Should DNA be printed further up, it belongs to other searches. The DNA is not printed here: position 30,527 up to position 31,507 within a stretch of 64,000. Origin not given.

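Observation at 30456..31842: AT-rich ~1.4-kb insertion with two ORFan membrane-protein genes splitting the conserved prs-ctc-pth-ychF cluster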

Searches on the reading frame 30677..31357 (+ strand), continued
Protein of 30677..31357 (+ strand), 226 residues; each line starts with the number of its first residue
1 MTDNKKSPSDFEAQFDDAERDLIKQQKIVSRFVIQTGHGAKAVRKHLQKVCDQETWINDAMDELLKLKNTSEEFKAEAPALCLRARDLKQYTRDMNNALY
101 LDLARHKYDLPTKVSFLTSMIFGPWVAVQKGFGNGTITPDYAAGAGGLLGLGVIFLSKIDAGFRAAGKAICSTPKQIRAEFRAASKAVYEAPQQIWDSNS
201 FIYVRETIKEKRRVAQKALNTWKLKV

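Call 44: find_encoding_contigs(protein=P0005, flank=8000, max_places=1)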
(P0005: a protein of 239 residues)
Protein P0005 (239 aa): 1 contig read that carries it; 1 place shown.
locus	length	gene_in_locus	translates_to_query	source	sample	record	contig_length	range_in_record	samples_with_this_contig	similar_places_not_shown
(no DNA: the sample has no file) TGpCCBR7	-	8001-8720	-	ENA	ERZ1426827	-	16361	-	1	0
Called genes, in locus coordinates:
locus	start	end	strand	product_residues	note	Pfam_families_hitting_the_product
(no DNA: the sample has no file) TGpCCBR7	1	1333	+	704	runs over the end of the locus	-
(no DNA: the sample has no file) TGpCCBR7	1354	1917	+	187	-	PF03602:Cons_hypoth95, PF05175:MTS (weak), PF06325:PrmA (weak), PF13847:Methyltransf_31, PF13649:Methyltransf_25 (weak)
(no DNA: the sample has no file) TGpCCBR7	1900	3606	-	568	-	PF02518:HATPase_c (weak), PF13589:HATPase_c_3, PF01119:DNA_mis_repair, PF08676:MutL_C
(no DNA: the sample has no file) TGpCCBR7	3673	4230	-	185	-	-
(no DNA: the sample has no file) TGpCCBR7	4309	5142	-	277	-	PF04333:MlaA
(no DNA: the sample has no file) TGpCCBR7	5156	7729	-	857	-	PF03176:MMPL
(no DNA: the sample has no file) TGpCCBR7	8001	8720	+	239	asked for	-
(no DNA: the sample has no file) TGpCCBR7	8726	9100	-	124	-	-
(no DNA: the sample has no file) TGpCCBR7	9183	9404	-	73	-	PF13560:HTH_31, PF12844:HTH_19, PF13413:HTH_25 (weak), PF13443:HTH_26, PF01381:HTH_3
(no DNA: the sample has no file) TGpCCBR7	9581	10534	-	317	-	?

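Call 51: find_related_loci(query=A2, collection=viral_contigs, flank=6000)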
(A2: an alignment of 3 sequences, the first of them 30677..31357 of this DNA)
Query A2 (226 aa) in viral_contigs; peptide patterns used: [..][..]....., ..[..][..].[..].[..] (x = any residue, [..] = any of these).
56 stretches matched a pattern, but none encodes a relative of the query by tblastn (E <= 1e-3).

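Call 52: find_related_loci(query=A2, collection=metagenome_contigs, flank=7000)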
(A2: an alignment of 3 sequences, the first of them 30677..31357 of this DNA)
Query A2 (226 aa) in metagenome_contigs; peptide patterns used: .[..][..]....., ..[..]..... (x = any residue, [..] = any of these).
127 stretches matched a pattern; 1 encode a relative of the query (tblastn E <= 1e-3); 1 distinct loci.
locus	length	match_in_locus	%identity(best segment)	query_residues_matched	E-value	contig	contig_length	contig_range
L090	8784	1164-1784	27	1-219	9e-21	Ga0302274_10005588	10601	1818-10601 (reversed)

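Call 56: predict_structure(alignment_id=A6)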
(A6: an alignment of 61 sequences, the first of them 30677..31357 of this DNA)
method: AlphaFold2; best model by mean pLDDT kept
length: 226 residues; sequences in the alignment: 61
mean_pLDDT: 78.6   pTM: 0.52
mean pLDDT of the five models: 78.6, 78.2, 75.7, 75.6, 75.1
residues with pLDDT >= 90: 98; 70-90: 45; 50-70: 65; < 50: 18
segments of 3 or more residues with pLDDT < 50: 155-159
pLDDT, mean of each block of 10 residues (from residue 1): 83 98 98 94 97 98 97 97 98 98 80 60 75 72 64 51 49 55 58 54 78 82 66
secondary structure, 60 per line:
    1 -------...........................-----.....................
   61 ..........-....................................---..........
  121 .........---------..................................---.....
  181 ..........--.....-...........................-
elements in order: H8-34 H40-70 H72-107 H111-129 H139-172 H176-190 H193-197 H199-225

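Call 62: fold_search(model_id=the predicted structure, library=pdb)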
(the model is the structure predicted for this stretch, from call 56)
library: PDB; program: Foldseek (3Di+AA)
matches with E <= 10: 254; with E <= 0.001: 0
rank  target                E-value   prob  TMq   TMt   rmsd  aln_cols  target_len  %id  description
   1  8tmc_E                2.0e-01  0.82  0.29  0.22  10.5       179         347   13  Cryo-EM structure of CorA in complex with conformation-specific synthetic antibody C12 and 20 mM MgCl2, State MG20-2 (released 2025-02-12)
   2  8tme_C                2.4e-01  0.80  0.30  0.22  11.3       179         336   13  Cryo-EM structure of CorA in complex with conformation-specific synthetic antibody C18 and 100 uM MgCl2, State MG0.1-1 (released 2025-02-12)
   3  8tme_E                2.4e-01  0.75  0.28  0.20  10.9       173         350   12  Cryo-EM structure of CorA in complex with conformation-specific synthetic antibody C18 and 100 uM MgCl2, State MG0.1-1 (released 2025-02-12)
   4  8tmc_C                2.5e-01  0.69  0.26  0.19  11.6       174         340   11  Cryo-EM structure of CorA in complex with conformation-specific synthetic antibody C12 and 20 mM MgCl2, State MG20-2 (released 2025-02-12)
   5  5j1f_B                2.6e-01  0.87  0.33  0.38   6.7       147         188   14  Structure of the spectrin repeats 5 and 6 of the plakin domain of plectin (released 2016-07-20)
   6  5j1f_A                3.3e-01  0.77  0.31  0.34   7.5       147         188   13  Structure of the spectrin repeats 5 and 6 of the plakin domain of plectin (released 2016-07-20)
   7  5j1h_A                3.8e-01  0.72  0.31  0.35   6.5       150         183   15  Structure of the spectrin repeats 5 and 6 of the plakin domain of plectin (released 2016-07-20)
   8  8tmb_B                4.0e-01  0.77  0.30  0.22  10.9       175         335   14  Cryo-EM structure of CorA in complex with conformation-specific synthetic antibody C12 and 20 mM MgCl2, State MG20-1 (released 2025-02-12)
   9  8tmn_E                5.0e-01  0.57  0.28  0.20  11.0       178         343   11  Cryo-EM structure of magnesium depleted CorA in complex with conformation-specific synthetic antibody C18, State MGD-1 (released 2025-02-12)
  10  8fih_B                5.3e-01  0.99  0.35  0.68   2.9        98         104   13  Multi-state design of two-state switchable hinge proteins (released 2023-08-16)
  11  8qae_C                5.8e-01  0.63  0.23  0.42   6.3        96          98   14  X-ray crystal structure of a de novo designed single-chain antiparallel 6-helix alpha-helical barrel, sc-apCC-6-SLLA (released 2024-07-03)
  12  8tmc_A                5.8e-01  0.54  0.28  0.20  11.2       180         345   12  Cryo-EM structure of CorA in complex with conformation-specific synthetic antibody C12 and 20 mM MgCl2, State MG20-2 (released 2025-02-12)
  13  5jtg_A                6.5e-01  0.69  0.32  0.24  10.7       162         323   12  Crystal structure of Thermotoga maritima mutant D89K/D253K (released 2017-01-25)
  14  8fih_A                6.8e-01  0.96  0.34  0.63   3.6       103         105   17  Multi-state design of two-state switchable hinge proteins (released 2023-08-16)
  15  8tup_A                7.6e-01  0.20  0.21  0.16  13.8       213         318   13  Cryo-EM structure of the human MRS2 magnesium channel under Mg2+-free condition (released 2023-09-13)
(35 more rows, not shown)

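Call 80: search_protein_families(library=padloc, alignment_id=A6, max_evalue=0.01)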
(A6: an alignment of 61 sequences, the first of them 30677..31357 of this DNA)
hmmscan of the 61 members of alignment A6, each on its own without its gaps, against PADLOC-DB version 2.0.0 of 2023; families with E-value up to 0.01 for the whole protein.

A. member 1, window:30677-31357:+ (226 aa): 0 families

B. families by the number of members that match (of 61 scanned): 12 families
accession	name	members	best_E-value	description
PDLC00516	JetC1|JetC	1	0.00032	DUF3584 domain; MukB-like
PDLC00519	JetC1|JetC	1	0.00061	DUF3584 domain; MukB-like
PDLC03027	MTase_I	1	0.0014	Type I methyltransferase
PDLC04407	PDC-M09A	1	0.0014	-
PDLC03843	LeoC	1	0.0016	-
PDLC04890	PDC-S06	1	0.0016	-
PDLC02730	PbeC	1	0.0018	PbeC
PDLC00583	JetC3|JetC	1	0.0022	DUF3584 domain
PDLC02982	AriAB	1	0.0028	-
PDLC00605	ZorA1|ZorA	1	0.0041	MotA/ExbB/TolQ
PDLC02731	PbeC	1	0.0043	PbeC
PDLC00816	Cyclase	1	0.0075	oligonucleotide-cyclase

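Call 81: search_protein_families(library=phrogs, alignment_id=A6, max_evalue=0.01)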
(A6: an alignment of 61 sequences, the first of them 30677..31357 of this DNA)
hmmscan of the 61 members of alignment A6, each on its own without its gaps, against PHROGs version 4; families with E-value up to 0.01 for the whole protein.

A. member 1, window:30677-31357:+ (226 aa): 0 families

B. families by the number of members that match (of 61 scanned): 8 families
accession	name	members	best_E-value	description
phrog_32015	-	1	0.00029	-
phrog_21419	-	1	0.0048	-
phrog_26268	-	1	0.0051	-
phrog_26084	-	1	0.0054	tail length tape measure protein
phrog_4402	-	1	0.0069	replication initiation protein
phrog_23206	-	1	0.0095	-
phrog_11520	-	1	0.0097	-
phrog_3746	-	1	0.0099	terminase large subunit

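Call 87: search_protein_families(library=padloc, proteins=[L090:3388-4374:+, L090:4399-6864:+, L089:9044-12580:-, L089:12564-13337:-, L084:9287-10333:-, L083:8788-9627:-, L083:5707-6606:+, L084:5849-6790:+, L084:6805-7326:+, L090:2251-2628:-], max_evalue=0.001)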
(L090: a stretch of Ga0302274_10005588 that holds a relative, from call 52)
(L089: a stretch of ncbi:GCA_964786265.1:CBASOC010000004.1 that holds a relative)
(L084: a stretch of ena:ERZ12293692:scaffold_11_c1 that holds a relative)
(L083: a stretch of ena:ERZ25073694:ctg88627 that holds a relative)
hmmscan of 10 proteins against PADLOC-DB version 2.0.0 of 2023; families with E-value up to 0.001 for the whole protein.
L090:3388-4374:+ (328 aa): 8 families
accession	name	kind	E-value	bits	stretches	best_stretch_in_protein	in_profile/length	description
PDLC02196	IetA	-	2.3e-72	242.5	1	2-323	2-321/374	-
PDLC04232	IetA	-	8.8e-72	240.3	1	1-322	1-315/330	-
PDLC02195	IetA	-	6e-54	181.9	1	7-312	7-325/395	-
PDLC04231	IetA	-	1.1e-46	157.8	1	1-254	1-247/262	-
PDLC00914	TRIP13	-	8.2e-13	46.5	1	109-292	56-262/302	TRIP13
PDLC00915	TRIP13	-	6.2e-11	40.2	1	91-148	29-87/302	TRIP13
PDLC03838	DolB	-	1.3e-07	29.3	1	127-194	169-241/375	-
PDLC04140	mad8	-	2.4e-05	22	1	121-294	24-101/314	mads_8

L090:4399-6864:+ (821 aa): 7 families
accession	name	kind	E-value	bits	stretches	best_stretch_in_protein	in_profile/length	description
PDLC02198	IetS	-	1.4e-30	104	1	146-814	121-776/795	-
PDLC04233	IetS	-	9.2e-24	81.5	2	444-820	494-847/855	-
PDLC02201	IetS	-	2e-17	60.8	1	243-639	222-569/781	-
PDLC02197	IetS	-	2.6e-17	60.4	1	233-638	214-577/749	-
PDLC02199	IetS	-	8.8e-10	35.4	1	241-586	280-606/826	-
PDLC03014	subtilase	-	7e-06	23.8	1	270-584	169-379/391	-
PDLC02202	IetS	-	3.8e-05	20.1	0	278-463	299-462/780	-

L089:9044-12580:- (1178 aa): 32 families (the best 25 are shown)
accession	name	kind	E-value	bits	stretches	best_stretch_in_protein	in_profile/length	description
PDLC00174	HamB1|HamB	-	0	1612.2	1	1-1172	1-1160/1163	DEAD-box helicase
PDLC00192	HamB1|HamB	-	1.7e-139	464.4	1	9-1037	6-975/1104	DEAD-box helicase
PDLC00194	HamB1|HamB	-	1.9e-76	255.7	2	246-753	171-683/995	DEAD-box helicase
PDLC00188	HamB1|HamB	-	7.6e-69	230.8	1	307-964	241-910/1037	DEAD-box helicase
PDLC00178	HamB1|HamB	-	3.3e-47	158.9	1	308-773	245-717/830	DEAD-box helicase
PDLC04531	PDC-M23B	-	8e-47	157.9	1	325-760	314-753/1060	-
PDLC00186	HamB1|HamB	-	4e-35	119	1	312-823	150-642/864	DEAD-box helicase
PDLC00175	HamB1|HamB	-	8.3e-35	117.5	1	303-747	220-669/1000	DEAD-box helicase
PDLC00185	HamB1|HamB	-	5.7e-29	98.6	2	557-712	369-522/871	DEAD-box helicase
PDLC00187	HamB1|HamB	-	2.7e-28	96.7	1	321-712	153-515/851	DEAD-box helicase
PDLC00200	HamB2|HamB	-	7e-28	95.1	1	322-711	159-527/865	DEAD-box helicase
PDLC03960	SngC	-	2.4e-27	94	1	289-704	23-361/720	-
PDLC04530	PDC-M23B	-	1.7e-26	90.6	2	291-469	47-243/828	-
PDLC00176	HamB1|HamB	-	2.2e-24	83.6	2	563-713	366-509/845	DEAD-box helicase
PDLC00184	HamB1|HamB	-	3e-24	83.2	2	568-714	330-469/738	DEAD-box helicase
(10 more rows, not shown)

L089:12564-13337:- (257 aa): 5 families
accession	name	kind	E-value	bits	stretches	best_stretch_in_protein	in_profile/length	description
PDLC00159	HamA1|HamA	-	2.7e-105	349.7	1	1-256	1-257/257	DUF1837 domain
PDLC00155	HamA1|HamA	-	2.3e-24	84.4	1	3-255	17-272/276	DUF1837 domain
PDLC00161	HamA1|HamA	-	3.2e-14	50.9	1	16-187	21-202/271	DUF1837 domain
PDLC00160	HamA1|HamA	-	5.7e-10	36.9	1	20-123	23-127/264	DUF1837 domain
PDLC00195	HamA2|HamA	-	6.4e-05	20.5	1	73-152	78-155/283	DUF1837 domain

L084:9287-10333:- (348 aa): 1 family
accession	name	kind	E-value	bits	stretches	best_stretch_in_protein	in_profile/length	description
PDLC03264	MTase_II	-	0.00026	18.3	0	240-320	176-256/306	Type II methyltransferase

L083:8788-9627:- (279 aa): 0 families

L083:5707-6606:+ (299 aa): 3 families
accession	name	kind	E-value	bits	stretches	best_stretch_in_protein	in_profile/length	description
PDLC00865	E2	-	0.00011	19.6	1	275-298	166-189/219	E2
PDLC00871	E2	-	0.00045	18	1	278-297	169-188/241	E2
PDLC00870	E2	-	0.00067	17.7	0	282-298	174-190/223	E2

L084:5849-6790:+ (313 aa): 0 families

L084:6805-7326:+ (173 aa): 0 families

L090:2251-2628:- (125 aa): 0 families

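Call 96: search_dna_similar(query=window:30677-31357:+, collection=phages, mode=protein, max_evalue=0.1)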
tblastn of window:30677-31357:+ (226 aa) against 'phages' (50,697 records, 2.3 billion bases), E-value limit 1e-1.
No match.
